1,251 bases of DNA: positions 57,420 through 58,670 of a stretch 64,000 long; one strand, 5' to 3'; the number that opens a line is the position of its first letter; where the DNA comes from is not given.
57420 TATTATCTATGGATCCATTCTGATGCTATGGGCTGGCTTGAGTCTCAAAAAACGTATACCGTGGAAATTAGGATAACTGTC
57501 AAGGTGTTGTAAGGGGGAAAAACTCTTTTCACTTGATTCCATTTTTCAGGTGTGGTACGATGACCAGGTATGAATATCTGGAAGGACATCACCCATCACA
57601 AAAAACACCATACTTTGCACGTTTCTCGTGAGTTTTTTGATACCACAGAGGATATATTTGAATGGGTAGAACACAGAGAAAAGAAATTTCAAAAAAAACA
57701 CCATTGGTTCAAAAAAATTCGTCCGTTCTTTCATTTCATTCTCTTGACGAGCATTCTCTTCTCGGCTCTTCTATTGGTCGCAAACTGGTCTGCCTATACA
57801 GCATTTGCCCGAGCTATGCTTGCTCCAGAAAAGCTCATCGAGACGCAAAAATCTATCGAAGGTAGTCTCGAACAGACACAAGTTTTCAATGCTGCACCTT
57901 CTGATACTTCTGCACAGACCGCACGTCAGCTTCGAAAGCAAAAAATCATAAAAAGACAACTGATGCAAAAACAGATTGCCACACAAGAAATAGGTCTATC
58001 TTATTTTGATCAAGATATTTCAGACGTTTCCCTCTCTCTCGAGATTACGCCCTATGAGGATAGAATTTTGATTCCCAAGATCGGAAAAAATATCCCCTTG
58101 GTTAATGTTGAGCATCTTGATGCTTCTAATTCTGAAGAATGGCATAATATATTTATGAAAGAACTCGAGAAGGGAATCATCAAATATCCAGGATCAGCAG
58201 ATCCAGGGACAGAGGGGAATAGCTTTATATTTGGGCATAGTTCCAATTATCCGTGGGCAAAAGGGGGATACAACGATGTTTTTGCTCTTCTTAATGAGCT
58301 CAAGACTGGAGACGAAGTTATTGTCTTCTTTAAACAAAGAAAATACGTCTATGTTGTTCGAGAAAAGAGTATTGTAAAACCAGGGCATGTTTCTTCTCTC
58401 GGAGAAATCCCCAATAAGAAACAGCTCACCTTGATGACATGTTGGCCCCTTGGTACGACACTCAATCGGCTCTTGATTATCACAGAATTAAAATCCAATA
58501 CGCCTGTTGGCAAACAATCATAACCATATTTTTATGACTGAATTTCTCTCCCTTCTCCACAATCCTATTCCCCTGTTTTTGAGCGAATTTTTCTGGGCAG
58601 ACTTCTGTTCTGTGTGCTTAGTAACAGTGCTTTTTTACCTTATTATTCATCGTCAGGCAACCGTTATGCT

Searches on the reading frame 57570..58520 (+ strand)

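Call 44: search_protein_families(library=pfam, max_evalue=0.0001, proteins=[window:57570-58520:+])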
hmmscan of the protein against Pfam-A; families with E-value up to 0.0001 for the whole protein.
seq(317 aa): 1 family
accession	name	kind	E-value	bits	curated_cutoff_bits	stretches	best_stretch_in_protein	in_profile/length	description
PF04203.18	Sortase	-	7.4e-21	74.6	26.6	1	167-307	2-124/125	Sortase domain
